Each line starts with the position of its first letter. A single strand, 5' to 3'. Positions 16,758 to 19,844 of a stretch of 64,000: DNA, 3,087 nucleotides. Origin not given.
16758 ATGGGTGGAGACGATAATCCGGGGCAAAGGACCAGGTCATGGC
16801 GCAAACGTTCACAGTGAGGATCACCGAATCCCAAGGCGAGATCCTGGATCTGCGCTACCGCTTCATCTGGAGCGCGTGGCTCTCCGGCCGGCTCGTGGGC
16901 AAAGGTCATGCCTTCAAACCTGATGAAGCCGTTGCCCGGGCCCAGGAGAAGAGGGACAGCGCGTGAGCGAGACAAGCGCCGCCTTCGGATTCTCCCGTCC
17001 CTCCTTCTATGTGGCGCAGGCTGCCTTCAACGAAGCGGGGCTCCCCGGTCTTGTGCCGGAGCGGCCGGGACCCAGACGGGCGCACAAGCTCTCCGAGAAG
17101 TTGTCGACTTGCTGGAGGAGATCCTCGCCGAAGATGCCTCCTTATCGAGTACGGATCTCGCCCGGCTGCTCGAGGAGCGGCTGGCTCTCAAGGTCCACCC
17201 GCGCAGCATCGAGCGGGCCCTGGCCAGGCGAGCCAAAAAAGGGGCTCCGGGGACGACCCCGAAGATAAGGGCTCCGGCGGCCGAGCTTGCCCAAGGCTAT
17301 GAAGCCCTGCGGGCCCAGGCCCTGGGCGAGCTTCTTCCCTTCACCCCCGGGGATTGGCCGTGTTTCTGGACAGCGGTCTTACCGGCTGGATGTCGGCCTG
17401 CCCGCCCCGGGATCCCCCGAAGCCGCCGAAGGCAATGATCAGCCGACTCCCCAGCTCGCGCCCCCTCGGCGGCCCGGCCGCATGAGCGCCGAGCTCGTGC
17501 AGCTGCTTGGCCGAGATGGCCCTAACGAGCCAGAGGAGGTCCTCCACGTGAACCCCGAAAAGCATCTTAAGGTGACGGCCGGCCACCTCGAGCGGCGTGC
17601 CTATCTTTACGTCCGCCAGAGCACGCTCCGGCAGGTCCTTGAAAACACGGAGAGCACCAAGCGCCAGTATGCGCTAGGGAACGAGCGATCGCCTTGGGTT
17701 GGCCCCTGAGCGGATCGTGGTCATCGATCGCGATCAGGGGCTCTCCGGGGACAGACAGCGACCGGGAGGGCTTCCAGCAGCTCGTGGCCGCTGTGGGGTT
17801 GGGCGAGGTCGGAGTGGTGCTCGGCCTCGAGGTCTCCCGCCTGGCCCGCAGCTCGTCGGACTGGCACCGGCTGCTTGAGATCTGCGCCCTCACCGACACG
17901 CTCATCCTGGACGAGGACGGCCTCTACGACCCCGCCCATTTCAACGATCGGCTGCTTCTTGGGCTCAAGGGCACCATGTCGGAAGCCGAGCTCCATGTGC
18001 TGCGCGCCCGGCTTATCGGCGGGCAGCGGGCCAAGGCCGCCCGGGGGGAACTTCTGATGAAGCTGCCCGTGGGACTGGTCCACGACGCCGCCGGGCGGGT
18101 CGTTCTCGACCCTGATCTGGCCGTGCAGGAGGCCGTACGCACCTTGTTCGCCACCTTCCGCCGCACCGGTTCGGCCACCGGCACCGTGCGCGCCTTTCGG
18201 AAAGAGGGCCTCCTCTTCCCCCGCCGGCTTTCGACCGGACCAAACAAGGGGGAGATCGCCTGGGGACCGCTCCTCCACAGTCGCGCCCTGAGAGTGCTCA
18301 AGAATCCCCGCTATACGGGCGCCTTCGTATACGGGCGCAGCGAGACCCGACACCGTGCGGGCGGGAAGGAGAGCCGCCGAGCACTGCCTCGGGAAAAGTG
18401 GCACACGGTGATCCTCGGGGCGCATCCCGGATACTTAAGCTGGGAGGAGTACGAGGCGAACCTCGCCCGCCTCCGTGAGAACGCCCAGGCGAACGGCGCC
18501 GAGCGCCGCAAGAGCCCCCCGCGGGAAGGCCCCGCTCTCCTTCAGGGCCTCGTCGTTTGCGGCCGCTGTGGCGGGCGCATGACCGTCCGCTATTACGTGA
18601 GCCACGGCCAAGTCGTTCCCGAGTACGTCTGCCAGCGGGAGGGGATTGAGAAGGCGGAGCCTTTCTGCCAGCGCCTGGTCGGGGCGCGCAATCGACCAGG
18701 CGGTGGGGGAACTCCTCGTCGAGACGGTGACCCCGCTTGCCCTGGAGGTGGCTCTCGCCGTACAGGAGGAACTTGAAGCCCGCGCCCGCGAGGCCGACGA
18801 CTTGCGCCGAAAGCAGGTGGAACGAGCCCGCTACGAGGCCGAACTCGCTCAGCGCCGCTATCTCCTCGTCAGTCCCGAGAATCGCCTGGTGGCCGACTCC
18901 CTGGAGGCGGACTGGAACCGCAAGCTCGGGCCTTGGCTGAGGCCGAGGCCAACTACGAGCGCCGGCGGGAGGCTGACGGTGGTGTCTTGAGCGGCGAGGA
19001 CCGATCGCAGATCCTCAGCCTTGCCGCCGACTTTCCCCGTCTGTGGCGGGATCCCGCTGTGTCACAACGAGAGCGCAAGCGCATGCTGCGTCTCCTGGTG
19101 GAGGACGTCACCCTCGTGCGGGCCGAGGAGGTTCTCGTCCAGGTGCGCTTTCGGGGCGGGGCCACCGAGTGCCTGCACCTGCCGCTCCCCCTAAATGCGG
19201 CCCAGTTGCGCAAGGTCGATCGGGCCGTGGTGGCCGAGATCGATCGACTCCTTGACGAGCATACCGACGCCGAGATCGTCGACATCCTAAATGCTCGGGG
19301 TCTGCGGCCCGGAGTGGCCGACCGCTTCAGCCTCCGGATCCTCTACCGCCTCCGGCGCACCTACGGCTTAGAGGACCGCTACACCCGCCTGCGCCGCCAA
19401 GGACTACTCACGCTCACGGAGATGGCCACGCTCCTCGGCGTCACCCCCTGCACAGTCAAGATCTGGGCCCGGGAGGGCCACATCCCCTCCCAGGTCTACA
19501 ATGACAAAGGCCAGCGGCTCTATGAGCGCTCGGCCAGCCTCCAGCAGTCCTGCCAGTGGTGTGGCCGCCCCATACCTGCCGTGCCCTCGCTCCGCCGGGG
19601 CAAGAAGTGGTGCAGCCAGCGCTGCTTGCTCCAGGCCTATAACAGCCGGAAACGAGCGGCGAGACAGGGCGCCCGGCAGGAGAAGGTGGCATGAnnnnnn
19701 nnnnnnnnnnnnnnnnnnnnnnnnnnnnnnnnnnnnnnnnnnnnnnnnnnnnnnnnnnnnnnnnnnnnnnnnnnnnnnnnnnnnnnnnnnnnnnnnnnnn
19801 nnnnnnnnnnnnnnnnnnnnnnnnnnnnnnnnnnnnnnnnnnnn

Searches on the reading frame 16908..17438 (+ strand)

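Call 10: search_protein_families(library=pfam, proteins=[window:16908-17438:+], max_evalue=0.001)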
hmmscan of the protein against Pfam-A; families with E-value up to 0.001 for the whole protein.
window:16908-17438:+ (176 aa): 0 families

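Call 39: search_protein_families(library=pfam, proteins=[window:16908-17438:+], max_evalue=1)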
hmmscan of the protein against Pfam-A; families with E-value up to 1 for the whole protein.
window:16908-17438:+ (176 aa): 2 families
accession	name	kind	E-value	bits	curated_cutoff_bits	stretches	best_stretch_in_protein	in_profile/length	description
PF21128.4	MCM4_WHD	-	0.11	13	24.4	1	63-109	12-57/75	MCM4, winged helix domain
PF13565.12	HTH_32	-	0.3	12.1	33.7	1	56-105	28-73/73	Homeodomain-like domain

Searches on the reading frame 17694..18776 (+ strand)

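Call 10: search_protein_families(library=pfam, proteins=[window:17694-18776:+], max_evalue=0.001)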
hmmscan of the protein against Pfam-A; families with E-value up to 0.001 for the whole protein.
window:17694-18776:+ (360 aa): 3 families
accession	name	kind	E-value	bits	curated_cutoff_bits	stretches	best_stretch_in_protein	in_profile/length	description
PF00239.26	Resolvase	-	8.3e-13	49.1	23.3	1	19-119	44-144/145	Resolvase, N terminal domain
PF07508.19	Recombinase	-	1.7e-11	44.7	21.1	1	145-263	4-102/102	Recombinase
PF13408.12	Zn_ribbon_recom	-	1.4e-06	29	25.3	1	282-315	1-31/58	Recombinase zinc beta ribbon domain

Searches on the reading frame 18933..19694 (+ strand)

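Call 10: search_protein_families(library=pfam, proteins=[window:18933-19694:+], max_evalue=0.001)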
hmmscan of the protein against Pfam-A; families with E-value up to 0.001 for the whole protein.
window:18933-19694:+ (253 aa): 3 families
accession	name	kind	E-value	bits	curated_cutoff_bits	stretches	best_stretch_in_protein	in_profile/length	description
PF13411.12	MerR_1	-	2.8e-06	27.8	21.6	1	160-200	2-41/69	MerR HTH family regulatory protein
PF00376.29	MerR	-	6.5e-06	26.3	28.2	1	162-197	3-38/38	MerR family regulatory protein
PF12728.13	HTH_17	-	1.5e-05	25.6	27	1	158-200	1-41/51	Helix-turn-helix domain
